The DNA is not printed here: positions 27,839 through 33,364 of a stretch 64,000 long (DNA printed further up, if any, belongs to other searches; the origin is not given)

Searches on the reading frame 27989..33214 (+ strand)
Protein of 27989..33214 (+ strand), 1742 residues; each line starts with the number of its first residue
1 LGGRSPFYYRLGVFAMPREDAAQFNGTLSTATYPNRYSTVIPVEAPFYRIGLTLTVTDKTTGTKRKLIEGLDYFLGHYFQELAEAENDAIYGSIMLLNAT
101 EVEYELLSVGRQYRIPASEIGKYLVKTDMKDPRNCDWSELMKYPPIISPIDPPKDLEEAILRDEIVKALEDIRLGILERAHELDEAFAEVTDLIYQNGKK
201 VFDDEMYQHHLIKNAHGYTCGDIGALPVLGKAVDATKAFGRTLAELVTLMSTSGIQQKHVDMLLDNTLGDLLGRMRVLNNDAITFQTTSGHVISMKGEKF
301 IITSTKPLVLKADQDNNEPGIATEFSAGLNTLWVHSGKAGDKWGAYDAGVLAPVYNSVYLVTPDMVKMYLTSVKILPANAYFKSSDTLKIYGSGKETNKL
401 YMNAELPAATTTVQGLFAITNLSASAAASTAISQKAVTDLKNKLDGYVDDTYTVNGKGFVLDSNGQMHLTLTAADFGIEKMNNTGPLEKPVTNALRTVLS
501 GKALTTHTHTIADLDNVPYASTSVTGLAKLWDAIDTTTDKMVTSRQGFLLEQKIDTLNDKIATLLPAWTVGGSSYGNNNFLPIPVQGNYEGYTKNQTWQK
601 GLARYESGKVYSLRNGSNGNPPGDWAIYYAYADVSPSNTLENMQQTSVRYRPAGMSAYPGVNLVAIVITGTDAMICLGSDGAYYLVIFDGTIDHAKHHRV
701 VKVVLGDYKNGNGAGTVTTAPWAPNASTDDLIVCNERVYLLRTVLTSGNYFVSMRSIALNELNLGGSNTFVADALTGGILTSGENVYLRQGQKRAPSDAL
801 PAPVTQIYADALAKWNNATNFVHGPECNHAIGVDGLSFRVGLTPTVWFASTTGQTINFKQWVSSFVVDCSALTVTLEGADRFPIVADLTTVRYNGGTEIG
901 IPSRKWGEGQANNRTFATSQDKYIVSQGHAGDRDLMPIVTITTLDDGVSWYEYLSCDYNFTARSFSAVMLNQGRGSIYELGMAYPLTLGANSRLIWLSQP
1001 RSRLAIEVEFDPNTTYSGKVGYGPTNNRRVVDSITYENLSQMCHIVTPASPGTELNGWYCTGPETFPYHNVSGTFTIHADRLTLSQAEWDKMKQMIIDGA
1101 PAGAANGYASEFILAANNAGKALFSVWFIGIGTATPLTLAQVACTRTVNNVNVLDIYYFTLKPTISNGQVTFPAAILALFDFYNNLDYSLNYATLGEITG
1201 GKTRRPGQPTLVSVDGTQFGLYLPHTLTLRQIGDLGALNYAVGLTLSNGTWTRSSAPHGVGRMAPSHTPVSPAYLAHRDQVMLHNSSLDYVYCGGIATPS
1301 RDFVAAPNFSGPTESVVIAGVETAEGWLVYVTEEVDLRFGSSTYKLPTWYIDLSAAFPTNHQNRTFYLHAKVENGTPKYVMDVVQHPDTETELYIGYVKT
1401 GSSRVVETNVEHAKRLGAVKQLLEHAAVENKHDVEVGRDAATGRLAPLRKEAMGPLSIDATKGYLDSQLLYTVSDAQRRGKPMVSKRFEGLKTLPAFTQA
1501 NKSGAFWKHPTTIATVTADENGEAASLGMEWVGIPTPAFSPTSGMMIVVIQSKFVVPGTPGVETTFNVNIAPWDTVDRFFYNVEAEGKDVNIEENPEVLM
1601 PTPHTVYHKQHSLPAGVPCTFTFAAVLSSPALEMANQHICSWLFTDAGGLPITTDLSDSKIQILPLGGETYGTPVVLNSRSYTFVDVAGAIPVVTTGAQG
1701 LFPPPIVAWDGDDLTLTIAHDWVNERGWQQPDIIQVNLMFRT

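Call 28: search_protein_families(library=phrogs, proteins=[window:27989-33214:+], max_evalue=0.001)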
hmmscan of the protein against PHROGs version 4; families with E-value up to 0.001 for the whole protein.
window:27989-33214:+ (1742 aa): 8 families
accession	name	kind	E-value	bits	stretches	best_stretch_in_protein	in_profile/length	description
phrog_7449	-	unknown function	0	2401.6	1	16-1742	1-1708/1714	-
phrog_2163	-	head and packaging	5.3e-87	294.2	1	29-601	32-574/574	virion structural protein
phrog_7557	-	head and packaging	8.9e-33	114.1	2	201-567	386-739/1221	virion structural protein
phrog_8078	-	head and packaging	1.9e-29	103.3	1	43-543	36-531/1392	virion structural protein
phrog_3573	-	unknown function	8.7e-29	101.2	1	573-1416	128-969/1001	-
phrog_5207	-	unknown function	2.9e-06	27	1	470-516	468-514/689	-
phrog_13857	-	tail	3.5e-06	26.8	1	34-172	34-170/743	tail protein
phrog_26864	-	unknown function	0.00093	19.8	0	1341-1420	94-170/195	-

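Call 31: search_solved_structures(query=window:27989-33214:+, max_evalue=0.01)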
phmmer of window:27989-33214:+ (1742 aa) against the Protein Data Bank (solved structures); distinct sequences matched with E-value up to 0.01: 0.
